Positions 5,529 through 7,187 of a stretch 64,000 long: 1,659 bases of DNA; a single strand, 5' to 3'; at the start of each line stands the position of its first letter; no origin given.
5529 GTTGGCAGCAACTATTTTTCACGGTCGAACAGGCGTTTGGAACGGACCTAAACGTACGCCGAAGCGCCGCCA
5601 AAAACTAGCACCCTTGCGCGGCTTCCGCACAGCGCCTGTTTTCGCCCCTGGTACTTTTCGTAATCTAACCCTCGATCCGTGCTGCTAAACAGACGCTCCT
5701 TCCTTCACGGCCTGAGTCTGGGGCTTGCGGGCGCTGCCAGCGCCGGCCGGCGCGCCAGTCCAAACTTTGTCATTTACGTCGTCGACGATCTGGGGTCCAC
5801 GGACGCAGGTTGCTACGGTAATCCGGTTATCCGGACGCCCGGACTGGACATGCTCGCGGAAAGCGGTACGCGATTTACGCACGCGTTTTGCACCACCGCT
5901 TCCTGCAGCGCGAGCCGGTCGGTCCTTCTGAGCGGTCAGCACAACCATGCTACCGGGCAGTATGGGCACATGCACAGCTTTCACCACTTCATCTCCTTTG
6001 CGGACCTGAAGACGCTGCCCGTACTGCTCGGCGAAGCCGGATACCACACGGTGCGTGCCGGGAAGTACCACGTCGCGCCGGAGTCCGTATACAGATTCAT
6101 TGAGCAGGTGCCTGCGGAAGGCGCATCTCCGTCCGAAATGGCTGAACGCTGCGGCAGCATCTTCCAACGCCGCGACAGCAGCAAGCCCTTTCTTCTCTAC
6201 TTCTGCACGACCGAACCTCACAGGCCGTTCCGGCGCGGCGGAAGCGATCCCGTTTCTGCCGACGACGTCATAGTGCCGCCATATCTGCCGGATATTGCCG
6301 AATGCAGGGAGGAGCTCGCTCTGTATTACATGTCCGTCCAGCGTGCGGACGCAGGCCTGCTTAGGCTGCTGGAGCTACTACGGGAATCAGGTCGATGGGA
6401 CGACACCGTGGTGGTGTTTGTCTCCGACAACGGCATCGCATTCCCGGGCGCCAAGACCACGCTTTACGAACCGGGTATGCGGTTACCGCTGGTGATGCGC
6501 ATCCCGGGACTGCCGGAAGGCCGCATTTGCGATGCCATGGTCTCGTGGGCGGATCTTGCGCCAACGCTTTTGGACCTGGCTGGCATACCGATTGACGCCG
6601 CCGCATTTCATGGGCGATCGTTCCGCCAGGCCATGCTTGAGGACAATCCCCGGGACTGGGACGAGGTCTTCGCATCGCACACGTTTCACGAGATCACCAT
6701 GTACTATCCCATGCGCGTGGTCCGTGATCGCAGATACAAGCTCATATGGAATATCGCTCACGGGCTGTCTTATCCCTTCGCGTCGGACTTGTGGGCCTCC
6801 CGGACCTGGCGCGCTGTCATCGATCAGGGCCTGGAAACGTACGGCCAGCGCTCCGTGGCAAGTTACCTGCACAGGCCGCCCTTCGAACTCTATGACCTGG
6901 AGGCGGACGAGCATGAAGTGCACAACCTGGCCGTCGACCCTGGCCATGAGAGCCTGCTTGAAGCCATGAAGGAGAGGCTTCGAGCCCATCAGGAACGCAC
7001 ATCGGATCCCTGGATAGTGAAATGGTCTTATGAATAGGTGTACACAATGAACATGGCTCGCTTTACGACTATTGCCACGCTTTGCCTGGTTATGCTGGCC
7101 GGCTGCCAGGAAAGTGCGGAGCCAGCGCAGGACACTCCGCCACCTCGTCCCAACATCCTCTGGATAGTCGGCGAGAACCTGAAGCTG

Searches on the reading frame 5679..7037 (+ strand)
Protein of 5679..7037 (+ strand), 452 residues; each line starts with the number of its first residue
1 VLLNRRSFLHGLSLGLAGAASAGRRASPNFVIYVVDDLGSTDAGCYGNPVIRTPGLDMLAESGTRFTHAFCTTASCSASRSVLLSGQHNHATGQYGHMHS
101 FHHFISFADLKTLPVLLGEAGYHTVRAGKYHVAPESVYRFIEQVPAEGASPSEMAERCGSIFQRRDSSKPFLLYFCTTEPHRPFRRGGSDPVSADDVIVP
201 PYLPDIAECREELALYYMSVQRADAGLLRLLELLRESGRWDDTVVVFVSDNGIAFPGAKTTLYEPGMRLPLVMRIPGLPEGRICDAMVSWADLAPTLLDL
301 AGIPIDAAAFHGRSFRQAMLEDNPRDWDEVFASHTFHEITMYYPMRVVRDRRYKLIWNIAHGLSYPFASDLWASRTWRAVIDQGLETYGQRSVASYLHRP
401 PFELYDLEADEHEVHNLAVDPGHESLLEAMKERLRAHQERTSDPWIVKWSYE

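Call 66: search_protein_families(library=pfam, alignment_id=A5, max_evalue=0.00001)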
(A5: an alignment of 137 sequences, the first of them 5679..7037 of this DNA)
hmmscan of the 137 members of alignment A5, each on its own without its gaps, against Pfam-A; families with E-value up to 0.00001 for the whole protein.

A. member 1, window:5679-7037:+ (452 aa): 2 families
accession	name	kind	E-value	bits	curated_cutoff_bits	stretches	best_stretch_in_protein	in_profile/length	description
PF00884.28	Sulfatase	-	8.8e-42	143.9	25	1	28-303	1-301/301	Sulfatase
PF16347.10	SGSH_C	-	4.5e-20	72.8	29.3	1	259-357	8-108/154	N-sulphoglucosamine sulphohydrolase, C-terminal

B. families by the number of members that match (of 137 scanned): 129 families (the first 25 are shown)
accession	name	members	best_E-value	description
PF00884.28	Sulfatase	10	3.5e-65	Sulfatase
PF16347.10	SGSH_C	10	4.5e-20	N-sulphoglucosamine sulphohydrolase, C-terminal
PF13378.12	MR_MLE_C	6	3.5e-57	Enolase C-terminal domain-like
PF02746.21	MR_MLE_N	6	4e-24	Mandelate racemase / muconate lactonizing enzyme, N-terminal domain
PF01663.27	Phosphodiest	5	4.1e-13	Type I phosphodiesterase / nucleotide pyrophosphatase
PF00248.27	Aldo_ket_red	4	4.8e-69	Aldo/keto reductase family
PF13635.12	DUF4143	4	1.9e-48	Domain of unknown function (DUF4143)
PF13173.12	AAA_14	4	1.6e-24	AAA domain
PF01370.27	Epimerase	4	1.1e-22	NAD dependent epimerase/dehydratase family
PF00903.31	Glyoxalase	4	2.8e-21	Glyoxalase/Bleomycin resistance protein/Dioxygenase superfamily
PF01073.25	3Beta_HSD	4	5.8e-12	3-beta hydroxysteroid dehydrogenase/isomerase family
PF16363.11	GDP_Man_Dehyd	4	3.2e-11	GDP-mannose 4,6 dehydratase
PF13460.12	NAD_binding_10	3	8.2e-08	NAD(P)H-binding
PF02633.19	Creatininase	2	5.3e-65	Creatinine amidohydrolase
PF06439.18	3keto-disac_hyd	2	9e-42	3-keto-disaccharide hydrolase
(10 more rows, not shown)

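Call 67: search_protein_families(library=padloc, alignment_id=A5, max_evalue=0.00001)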
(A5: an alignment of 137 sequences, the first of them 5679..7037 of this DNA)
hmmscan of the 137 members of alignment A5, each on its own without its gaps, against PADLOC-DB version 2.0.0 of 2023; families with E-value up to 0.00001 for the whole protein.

A. member 1, window:5679-7037:+ (452 aa): 0 families

B. families by the number of members that match (of 137 scanned): 30 families (the first 25 are shown)
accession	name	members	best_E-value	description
PDLC04790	PDC-S01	4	1.2e-139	-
PDLC04789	PDC-S01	4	1.9e-57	-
PDLC04787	PDC-S01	4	2.6e-31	-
PDLC04791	PDC-S01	4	1.8e-25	-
PDLC04788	PDC-S01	4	3.7e-13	-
PDLC04786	PDC-S01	4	1.6e-12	-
PDLC04792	PDC-S01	4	3.9e-12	-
PDLC04140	mad8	2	6.2e-12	mads_8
PDLC04783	PDC-M72A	1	3.7e-55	-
PDLC02908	Ankyrin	1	1.4e-29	-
PDLC04135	mad3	1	2.1e-27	mads_3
PDLC02630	DrmD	1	3.4e-27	DrmD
PDLC02402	Aga_SIR2-PNTD1-PNTD2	1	4.1e-16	Class I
PDLC02926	HTH_VI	1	7.9e-15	-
PDLC02980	AriA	1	3.7e-10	-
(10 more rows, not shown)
